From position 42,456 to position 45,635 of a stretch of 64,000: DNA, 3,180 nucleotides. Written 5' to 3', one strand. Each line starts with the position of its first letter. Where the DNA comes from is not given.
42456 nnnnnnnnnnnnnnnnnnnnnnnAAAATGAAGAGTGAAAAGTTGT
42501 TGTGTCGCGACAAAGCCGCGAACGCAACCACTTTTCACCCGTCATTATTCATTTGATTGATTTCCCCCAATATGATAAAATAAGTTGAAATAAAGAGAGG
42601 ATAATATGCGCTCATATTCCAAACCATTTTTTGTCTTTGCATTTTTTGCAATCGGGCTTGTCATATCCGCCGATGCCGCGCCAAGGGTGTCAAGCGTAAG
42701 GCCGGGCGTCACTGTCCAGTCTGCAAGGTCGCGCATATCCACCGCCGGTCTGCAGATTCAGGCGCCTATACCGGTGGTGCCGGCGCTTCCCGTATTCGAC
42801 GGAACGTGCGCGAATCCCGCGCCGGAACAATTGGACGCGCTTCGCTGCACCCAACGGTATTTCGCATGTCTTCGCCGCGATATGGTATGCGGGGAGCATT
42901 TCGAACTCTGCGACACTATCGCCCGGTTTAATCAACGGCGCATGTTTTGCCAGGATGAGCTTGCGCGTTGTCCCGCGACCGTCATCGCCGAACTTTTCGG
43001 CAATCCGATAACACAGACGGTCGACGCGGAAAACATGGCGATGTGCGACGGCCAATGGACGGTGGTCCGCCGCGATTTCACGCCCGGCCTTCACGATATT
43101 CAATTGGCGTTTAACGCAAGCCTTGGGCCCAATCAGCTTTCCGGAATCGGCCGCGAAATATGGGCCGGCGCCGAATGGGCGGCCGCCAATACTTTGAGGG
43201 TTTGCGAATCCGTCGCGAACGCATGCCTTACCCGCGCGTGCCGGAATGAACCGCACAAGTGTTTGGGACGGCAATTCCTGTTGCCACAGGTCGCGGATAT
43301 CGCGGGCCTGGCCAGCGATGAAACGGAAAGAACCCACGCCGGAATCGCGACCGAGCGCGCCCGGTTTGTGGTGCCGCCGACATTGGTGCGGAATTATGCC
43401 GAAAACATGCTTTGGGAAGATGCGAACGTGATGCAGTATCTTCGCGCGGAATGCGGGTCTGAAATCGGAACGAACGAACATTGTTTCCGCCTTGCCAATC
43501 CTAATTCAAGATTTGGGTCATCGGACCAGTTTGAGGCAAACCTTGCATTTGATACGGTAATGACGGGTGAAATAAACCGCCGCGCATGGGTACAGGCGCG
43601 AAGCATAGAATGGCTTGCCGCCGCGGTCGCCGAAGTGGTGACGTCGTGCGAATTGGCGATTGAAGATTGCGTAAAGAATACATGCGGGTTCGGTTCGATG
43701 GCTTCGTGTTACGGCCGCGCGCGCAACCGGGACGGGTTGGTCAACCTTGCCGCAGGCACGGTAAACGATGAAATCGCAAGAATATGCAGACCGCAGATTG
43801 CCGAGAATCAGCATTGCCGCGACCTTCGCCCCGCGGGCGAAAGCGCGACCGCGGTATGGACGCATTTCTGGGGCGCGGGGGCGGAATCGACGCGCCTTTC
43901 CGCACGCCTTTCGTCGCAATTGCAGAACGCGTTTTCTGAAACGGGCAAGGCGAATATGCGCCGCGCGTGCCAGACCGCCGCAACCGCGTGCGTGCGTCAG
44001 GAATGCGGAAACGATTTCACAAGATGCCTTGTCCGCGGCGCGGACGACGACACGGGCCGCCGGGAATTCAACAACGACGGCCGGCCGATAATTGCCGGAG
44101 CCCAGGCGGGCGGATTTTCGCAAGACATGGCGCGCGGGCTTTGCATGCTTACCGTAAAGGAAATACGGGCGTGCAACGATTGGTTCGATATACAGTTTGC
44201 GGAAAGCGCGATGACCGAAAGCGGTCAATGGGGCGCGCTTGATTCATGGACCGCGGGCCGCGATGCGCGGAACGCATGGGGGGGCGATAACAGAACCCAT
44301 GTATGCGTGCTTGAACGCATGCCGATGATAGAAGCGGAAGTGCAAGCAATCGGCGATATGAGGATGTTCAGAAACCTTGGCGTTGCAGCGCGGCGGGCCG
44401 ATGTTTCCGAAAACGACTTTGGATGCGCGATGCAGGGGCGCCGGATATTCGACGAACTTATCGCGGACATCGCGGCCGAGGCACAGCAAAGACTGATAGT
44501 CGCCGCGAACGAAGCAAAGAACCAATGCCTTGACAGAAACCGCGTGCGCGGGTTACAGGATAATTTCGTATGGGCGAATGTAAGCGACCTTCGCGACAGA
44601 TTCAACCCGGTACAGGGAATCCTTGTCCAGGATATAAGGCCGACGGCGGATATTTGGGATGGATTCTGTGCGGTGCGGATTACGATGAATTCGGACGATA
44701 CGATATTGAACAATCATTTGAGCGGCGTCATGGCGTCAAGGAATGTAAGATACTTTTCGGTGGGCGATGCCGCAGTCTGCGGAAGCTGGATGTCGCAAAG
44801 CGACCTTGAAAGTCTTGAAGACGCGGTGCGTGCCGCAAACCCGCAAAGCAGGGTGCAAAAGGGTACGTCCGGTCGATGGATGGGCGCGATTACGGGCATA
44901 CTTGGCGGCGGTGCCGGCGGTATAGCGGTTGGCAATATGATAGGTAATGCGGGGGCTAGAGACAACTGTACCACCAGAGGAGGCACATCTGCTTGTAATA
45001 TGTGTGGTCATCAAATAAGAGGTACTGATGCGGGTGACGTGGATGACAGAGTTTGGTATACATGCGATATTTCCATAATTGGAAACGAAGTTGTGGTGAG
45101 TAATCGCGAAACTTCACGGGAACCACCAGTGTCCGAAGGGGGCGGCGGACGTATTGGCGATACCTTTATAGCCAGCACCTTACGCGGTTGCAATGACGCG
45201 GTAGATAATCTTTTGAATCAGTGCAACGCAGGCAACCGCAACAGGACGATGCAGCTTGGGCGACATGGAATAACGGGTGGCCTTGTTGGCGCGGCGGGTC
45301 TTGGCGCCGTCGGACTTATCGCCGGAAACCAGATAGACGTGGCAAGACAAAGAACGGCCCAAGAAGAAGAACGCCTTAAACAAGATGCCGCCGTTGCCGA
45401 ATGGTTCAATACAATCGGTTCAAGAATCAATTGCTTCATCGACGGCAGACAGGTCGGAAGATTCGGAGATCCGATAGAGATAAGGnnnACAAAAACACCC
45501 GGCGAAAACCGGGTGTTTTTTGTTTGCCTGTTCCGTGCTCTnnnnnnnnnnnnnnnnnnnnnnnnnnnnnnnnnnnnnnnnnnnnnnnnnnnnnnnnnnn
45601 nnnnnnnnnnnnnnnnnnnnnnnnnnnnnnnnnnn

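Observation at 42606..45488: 960-aa secreted protein built from Cys-spacing repeats with a C-terminal glycine-zipper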

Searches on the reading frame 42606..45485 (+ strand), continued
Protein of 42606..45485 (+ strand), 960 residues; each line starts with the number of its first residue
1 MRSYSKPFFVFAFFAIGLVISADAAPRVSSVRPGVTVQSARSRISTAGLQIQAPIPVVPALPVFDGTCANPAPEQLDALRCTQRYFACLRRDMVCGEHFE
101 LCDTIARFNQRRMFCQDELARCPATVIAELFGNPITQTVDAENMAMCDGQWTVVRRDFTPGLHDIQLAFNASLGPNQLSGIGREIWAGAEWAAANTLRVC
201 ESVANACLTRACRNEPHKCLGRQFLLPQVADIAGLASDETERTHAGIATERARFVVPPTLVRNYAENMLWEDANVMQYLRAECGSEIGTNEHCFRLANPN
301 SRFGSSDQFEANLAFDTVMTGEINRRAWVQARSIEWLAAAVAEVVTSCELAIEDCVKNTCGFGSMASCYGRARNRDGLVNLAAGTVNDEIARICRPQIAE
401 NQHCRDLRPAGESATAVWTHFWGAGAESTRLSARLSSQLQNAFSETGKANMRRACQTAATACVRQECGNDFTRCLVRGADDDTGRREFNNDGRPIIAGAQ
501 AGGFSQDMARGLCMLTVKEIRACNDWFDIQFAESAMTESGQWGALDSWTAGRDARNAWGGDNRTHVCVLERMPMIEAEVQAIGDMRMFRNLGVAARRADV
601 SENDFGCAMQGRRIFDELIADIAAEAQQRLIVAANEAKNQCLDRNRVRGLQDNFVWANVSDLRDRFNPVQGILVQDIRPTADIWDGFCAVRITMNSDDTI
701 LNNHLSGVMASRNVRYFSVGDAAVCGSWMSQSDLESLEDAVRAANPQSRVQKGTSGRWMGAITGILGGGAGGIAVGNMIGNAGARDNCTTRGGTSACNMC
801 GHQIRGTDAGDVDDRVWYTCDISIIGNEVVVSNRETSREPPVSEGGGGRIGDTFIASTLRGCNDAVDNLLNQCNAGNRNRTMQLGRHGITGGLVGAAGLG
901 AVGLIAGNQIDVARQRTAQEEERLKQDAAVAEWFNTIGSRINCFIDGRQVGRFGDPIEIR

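Call 75: list_cluster_members(proteins=[P0119, P0121, P0131, P0117, P0125, P0083, P0058, P0015, P0016, P0013])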
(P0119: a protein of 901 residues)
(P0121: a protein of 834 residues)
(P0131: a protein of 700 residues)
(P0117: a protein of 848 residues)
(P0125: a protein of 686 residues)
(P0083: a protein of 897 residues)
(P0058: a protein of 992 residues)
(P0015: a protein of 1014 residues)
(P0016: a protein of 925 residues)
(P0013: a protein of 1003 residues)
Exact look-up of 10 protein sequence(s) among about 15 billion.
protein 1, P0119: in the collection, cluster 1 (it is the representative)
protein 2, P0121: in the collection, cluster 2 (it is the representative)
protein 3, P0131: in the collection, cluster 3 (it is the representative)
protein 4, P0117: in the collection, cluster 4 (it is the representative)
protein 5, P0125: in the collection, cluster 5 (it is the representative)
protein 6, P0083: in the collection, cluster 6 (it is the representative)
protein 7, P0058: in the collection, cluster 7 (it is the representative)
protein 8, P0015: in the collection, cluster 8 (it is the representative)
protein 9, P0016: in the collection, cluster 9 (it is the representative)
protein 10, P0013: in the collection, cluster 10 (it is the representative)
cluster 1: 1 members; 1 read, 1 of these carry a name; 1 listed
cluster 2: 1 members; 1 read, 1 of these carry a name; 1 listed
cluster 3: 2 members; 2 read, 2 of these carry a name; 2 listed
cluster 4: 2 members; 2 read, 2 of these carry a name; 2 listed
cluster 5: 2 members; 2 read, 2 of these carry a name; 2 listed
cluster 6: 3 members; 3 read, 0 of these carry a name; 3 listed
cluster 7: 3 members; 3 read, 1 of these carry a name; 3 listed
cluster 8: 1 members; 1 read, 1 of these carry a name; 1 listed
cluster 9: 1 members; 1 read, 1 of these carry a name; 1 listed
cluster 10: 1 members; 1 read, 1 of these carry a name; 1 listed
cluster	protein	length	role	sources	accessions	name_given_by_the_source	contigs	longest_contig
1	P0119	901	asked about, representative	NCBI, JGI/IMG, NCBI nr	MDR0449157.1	MAG: hypothetical protein LBG89_01700 [Rickettsiales bacterium] | hypothetical protein | hypothetical protein [Rickettsiales bacterium]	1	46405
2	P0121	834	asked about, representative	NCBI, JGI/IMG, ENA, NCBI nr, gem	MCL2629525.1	MAG: hypothetical protein FWD33_02445 [Alphaproteobacteria bacterium] | hypothetical protein [Alphaproteobacteria bacterium]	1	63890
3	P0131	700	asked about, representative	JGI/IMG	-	hypothetical protein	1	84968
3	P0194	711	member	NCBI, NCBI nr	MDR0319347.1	MAG: hypothetical protein LBH81_01250, partial [Rickettsiales bacterium] | hypothetical protein [Rickettsiales bacterium]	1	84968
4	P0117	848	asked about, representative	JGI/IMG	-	hypothetical protein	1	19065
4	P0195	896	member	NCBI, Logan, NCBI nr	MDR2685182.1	MAG: hypothetical protein LBB23_00210 [Rickettsiales bacterium] | hypothetical protein [Rickettsiales bacterium]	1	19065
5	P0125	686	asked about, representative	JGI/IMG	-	hypothetical protein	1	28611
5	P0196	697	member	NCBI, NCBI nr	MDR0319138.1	MAG: hypothetical protein LBH81_00140, partial [Rickettsiales bacterium] | hypothetical protein [Rickettsiales bacterium]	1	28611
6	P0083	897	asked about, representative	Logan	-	-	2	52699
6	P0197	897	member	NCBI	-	-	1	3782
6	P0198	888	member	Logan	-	-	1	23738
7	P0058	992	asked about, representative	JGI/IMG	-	-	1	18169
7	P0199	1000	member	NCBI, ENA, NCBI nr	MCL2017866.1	MAG: hypothetical protein FWG80_03805 [Alphaproteobacteria bacterium] | hypothetical protein [Alphaproteobacteria bacterium]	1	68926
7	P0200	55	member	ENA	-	-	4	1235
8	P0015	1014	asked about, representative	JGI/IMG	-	hypothetical protein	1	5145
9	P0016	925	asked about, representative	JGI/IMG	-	hypothetical protein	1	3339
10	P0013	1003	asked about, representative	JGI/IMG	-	hypothetical protein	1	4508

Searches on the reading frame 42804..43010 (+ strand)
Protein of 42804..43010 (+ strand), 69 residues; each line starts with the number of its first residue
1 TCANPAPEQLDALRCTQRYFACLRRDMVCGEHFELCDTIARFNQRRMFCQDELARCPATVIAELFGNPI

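Call 84: search_protein_families(library=pfam, proteins=[window:42804-43010:+], max_evalue=10)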
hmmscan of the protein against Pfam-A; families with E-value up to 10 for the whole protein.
window:42804-43010:+ (69 aa): 0 families

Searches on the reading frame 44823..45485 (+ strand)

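Call 84: search_protein_families(library=pfam, proteins=[window:44823-45485:+], max_evalue=10)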
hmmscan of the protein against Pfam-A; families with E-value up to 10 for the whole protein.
window:44823-45485:+ (221 aa): 1 family
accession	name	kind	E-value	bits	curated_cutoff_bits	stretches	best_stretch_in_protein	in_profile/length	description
PF19850.4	DUF6325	-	0.25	11.8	23.4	1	146-172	54-81/141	Family of unknown function (DUF6325)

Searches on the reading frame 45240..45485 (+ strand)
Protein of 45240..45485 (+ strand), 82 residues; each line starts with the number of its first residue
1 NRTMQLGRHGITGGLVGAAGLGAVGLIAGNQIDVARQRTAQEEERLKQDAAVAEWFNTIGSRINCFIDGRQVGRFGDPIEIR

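Call 84: search_protein_families(library=pfam, proteins=[window:45240-45485:+], max_evalue=10)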
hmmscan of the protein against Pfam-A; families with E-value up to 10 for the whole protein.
seq(82 aa): 1 family
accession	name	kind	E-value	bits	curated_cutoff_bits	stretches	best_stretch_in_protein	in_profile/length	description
PF19850.4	DUF6325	-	0.086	13.4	23.4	1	11-33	58-81/141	Family of unknown function (DUF6325)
